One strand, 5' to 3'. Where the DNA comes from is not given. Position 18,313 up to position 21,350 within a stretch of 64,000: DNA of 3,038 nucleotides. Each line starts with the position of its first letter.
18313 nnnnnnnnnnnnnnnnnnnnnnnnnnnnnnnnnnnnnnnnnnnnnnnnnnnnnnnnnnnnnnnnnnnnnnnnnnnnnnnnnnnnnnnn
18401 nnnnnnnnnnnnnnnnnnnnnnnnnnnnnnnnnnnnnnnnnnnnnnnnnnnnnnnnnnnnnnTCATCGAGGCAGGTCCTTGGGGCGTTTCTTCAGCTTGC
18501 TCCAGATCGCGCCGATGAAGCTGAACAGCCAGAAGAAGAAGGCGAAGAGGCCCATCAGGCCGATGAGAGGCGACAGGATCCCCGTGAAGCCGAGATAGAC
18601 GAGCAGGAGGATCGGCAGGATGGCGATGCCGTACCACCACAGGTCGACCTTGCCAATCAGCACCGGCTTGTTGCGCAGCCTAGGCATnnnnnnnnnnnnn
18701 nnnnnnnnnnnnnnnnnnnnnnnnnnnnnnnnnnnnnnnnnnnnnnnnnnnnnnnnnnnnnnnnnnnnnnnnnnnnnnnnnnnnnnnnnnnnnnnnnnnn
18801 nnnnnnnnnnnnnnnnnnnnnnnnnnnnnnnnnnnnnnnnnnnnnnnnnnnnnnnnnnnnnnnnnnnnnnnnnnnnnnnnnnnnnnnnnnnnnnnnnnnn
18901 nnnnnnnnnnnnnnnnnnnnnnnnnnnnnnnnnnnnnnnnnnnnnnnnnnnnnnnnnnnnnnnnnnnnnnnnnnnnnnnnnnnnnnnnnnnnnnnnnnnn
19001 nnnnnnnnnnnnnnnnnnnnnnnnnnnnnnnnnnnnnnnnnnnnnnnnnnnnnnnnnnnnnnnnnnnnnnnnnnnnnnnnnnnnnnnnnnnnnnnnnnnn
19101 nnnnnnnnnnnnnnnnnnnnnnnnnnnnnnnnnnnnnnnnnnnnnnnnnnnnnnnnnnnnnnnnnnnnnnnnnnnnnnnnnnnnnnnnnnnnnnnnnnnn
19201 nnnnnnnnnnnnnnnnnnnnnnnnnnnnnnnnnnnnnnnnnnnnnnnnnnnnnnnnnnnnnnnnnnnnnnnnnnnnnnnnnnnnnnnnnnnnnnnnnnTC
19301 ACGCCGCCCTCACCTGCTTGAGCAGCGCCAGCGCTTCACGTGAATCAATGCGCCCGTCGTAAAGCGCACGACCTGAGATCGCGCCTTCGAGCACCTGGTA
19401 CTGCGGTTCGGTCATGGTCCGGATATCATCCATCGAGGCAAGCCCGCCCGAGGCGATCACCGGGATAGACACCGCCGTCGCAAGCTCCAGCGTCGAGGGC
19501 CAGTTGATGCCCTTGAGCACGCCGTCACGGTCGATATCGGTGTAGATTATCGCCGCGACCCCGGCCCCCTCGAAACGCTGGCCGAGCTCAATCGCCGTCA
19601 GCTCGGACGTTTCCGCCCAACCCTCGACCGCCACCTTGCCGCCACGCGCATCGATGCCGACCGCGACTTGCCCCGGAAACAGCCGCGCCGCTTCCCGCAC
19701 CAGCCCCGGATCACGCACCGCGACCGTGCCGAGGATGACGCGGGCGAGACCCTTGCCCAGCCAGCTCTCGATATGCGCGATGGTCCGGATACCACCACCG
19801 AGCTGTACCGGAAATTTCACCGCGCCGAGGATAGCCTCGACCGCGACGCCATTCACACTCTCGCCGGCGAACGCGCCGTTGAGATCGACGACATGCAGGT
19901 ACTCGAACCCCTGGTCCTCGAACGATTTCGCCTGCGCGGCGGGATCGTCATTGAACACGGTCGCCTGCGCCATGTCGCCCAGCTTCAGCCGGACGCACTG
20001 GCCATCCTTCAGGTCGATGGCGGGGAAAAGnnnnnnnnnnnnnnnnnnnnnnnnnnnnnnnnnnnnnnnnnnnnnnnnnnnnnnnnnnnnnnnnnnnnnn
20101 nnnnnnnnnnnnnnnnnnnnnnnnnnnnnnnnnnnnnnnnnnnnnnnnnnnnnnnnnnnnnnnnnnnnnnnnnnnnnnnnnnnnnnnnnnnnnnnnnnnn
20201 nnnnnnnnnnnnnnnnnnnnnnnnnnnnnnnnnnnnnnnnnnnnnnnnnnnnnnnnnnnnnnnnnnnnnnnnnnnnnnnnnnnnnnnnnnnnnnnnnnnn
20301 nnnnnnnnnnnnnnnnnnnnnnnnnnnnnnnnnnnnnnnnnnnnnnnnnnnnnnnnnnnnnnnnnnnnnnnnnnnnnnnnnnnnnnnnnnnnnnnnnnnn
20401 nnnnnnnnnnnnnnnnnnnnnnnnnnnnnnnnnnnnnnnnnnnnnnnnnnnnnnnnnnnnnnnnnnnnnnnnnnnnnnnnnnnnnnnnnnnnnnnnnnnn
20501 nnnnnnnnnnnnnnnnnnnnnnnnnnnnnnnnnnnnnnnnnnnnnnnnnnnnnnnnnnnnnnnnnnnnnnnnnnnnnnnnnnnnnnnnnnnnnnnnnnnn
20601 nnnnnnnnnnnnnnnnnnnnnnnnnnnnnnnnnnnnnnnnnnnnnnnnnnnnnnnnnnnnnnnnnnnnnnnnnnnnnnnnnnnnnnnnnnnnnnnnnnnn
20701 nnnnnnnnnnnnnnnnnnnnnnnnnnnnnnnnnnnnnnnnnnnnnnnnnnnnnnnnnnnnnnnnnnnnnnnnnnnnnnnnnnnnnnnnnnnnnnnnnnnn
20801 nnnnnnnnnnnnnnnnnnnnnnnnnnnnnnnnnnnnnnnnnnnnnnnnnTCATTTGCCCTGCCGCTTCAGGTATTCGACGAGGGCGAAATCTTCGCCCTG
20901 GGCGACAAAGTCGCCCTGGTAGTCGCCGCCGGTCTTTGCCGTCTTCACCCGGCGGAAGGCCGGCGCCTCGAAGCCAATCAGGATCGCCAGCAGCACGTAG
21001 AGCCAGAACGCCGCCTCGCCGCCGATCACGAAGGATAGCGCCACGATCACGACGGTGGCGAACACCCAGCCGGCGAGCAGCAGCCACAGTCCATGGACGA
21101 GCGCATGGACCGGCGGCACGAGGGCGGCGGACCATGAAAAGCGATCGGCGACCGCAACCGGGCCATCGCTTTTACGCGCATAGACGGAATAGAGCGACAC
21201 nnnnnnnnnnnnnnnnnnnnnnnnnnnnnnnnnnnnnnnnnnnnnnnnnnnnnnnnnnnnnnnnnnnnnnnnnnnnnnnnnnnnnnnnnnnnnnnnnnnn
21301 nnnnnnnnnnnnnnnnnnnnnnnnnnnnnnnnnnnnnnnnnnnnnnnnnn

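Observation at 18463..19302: Three small membrane-protein ORFs, including a tandem paralog pair, inserted between hisA and hisF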

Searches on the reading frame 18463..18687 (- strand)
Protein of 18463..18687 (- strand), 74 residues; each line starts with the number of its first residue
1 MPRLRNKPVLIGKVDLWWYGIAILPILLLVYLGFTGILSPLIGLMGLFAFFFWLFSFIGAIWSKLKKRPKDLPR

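Call 3: search_protein_families(library=pfam, proteins=[window:18463-18687:-], max_evalue=1)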
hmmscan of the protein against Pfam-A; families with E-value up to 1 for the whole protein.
window:18463-18687:- (74 aa): 2 families
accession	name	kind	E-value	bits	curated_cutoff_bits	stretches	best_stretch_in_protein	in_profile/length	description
PF12698.13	ABC2_membrane_3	-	0.5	9.8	31.6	1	17-71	213-270/347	ABC-2 family transporter protein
PF13567.11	DUF4131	-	0.54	10.4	31.6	1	16-64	5-54/165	Domain of unknown function (DUF4131)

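Call 4: search_protein_families(library=ncbifam, proteins=[window:18463-18687:-], max_evalue=1)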
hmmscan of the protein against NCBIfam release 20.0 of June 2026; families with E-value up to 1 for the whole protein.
window:18463-18687:- (74 aa): 0 families

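Call 7: find_homologous_proteins(query=window:18463-18687:-, max_evalue=0.001)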
Query window:18463-18687:- (74 aa): 14 proteins with E <= 0.001 among 14 candidates.
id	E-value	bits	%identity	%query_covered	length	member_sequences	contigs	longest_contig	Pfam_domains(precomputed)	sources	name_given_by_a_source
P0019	2.7e-38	147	93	100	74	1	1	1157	-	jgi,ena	jgi:hypothetical protein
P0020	4.8e-34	134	82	100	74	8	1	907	-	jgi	jgi:hypothetical protein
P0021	1.4e-33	132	84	100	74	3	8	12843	-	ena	-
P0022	1.4e-33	132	89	96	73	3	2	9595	-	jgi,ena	jgi:hypothetical protein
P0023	4.8e-33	131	81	100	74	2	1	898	-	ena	-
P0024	2.4e-29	119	77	100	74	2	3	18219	-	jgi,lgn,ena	-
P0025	1.6e-28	116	70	100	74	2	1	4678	-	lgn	-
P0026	4.6e-28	115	78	100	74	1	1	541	-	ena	-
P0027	5.9e-28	114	82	96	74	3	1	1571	-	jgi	jgi:hypothetical protein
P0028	1.5e-26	110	74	97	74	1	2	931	-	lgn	-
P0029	1.4e-23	100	68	100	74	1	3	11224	-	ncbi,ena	-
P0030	1.4e-22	97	68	100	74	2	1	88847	-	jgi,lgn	-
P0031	2.1e-22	97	70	91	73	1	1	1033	-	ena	-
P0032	8.7e-17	79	61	100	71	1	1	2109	-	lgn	-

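Call 17: find_related_loci(query=A2, collection=genome_contigs, flank=4000)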
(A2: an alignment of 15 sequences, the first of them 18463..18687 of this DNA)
Query A2 (74 aa) in genome_contigs; peptide patterns used: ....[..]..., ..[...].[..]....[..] (x = any residue, [..] = any of these).
147 stretches matched a pattern; 8 encode a relative of the query (tblastn E <= 1e-3); 8 distinct loci.
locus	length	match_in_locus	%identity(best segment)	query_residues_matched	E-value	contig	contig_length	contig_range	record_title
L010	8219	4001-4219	78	1-74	4e-34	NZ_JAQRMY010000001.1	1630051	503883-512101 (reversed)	Devosia sp. ZB163 scaffold_0, whole genome shotgun sequence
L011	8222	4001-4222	85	1-74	4e-31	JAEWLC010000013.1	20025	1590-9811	MAG: Proteobacteria bacterium isolate OH_PBrB_74 k127_638175, whole genome shotgun sequence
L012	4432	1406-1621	64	1-72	2e-25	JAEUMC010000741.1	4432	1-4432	MAG: Devosia sp. isolate new MAG-137 k141_2866668, whole genome shotgun sequence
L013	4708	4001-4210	69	1-71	9e-21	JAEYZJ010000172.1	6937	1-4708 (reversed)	MAG: Proteobacteria bacterium isolate OH_CBlB_8 k127_581243, whole genome shotgun sequence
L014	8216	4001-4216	67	1-72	2e-19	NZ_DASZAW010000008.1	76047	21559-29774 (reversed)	MAG: Devosia sp. isolate SMAG_U6398 k141_4193, whole genome shotgun sequence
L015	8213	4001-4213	66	1-71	5e-19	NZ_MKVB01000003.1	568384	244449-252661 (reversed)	MAG: Devosia sp. 66-14 SCNpilot_cont_300_bf_scaffold_152, whole genome shotgun sequence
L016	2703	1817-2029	59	1-71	3e-16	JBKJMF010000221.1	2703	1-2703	MAG: Devosia sp. isolate ant_bin.315 k117_2125976, whole genome shotgun sequence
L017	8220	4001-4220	74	1-74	6e-18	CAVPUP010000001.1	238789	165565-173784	MAG: uncultured Alphaproteobacteria bacterium isolate MFD10113.bin.2.132 genome assembly, contig: contig_14344, whole ge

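Call 35: predict_structure(alignment_id=A2)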
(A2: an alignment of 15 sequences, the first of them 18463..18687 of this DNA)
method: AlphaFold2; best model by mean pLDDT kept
length: 74 residues; sequences in the alignment: 15
mean_pLDDT: 75.0   pTM: 0.50
mean pLDDT of the five models: 75.0, 72.5, 71.6, 70.7, 69.0
residues with pLDDT >= 90: 21; 70-90: 27; 50-70: 12; < 50: 14
segments of 3 or more residues with pLDDT < 50: 1-4, 6-11, 71-74
pLDDT, mean of each block of 10 residues (from residue 1): 49 65 89 89 92 87 66 45
secondary structure, 60 per line:
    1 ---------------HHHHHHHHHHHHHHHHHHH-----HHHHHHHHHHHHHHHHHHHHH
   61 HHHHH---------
elements in order: H16-34 H40-65

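Call 60: search_protein_families(library=padloc, proteins=[window:18463-18687:-], max_evalue=1)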
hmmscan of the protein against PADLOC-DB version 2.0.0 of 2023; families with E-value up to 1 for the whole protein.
window:18463-18687:- (74 aa): 0 families

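Call 61: search_protein_families(library=phrogs, proteins=[window:18463-18687:-], max_evalue=1)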
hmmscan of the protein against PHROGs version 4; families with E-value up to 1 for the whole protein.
window:18463-18687:- (74 aa): 1 family
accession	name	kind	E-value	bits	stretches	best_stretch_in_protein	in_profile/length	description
phrog_944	-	moron, auxiliary metabolic gene and host takeover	0.59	10.8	1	10-66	138-189/235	membrane protein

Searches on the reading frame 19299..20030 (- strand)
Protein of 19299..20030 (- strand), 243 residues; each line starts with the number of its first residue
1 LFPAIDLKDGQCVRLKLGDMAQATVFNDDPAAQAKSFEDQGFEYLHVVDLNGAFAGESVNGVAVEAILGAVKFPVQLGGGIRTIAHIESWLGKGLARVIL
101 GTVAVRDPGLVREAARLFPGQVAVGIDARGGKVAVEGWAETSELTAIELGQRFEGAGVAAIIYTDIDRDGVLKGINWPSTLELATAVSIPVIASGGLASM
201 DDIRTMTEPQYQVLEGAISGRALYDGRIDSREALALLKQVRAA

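Call 3: search_protein_families(library=pfam, proteins=[window:19299-20030:-], max_evalue=1)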
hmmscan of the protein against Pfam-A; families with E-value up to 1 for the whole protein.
window:19299-20030:- (243 aa): 3 families
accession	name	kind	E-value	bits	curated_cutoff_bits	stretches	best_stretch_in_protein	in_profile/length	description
PF00977.27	His_biosynth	-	3.5e-78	262.6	23.6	1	2-228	3-227/228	Histidine biosynthesis protein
PF01207.24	Dus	-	3.2e-06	26.9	20.4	1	137-224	132-218/311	Dihydrouridine synthase (Dus)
PF03060.21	NMO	-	0.025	14.4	28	1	184-206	189-211/331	Nitronate monooxygenase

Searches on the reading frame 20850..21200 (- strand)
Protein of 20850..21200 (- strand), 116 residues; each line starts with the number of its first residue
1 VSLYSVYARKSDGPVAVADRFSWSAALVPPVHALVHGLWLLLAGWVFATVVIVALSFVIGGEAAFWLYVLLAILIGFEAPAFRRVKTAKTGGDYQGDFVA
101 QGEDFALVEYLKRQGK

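Call 3: search_protein_families(library=pfam, proteins=[window:20850-21200:-], max_evalue=1)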
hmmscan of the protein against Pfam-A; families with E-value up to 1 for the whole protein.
window:20850-21200:- (116 aa): 2 families
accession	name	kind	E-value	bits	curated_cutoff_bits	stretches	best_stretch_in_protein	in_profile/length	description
PF10947.13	DUF2628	-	7e-06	26.9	23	1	20-86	17-90/93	Protein of unknown function (DUF2628)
PF13829.11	DUF4191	-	0.44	10.3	30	1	37-79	25-64/219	Domain of unknown function (DUF4191)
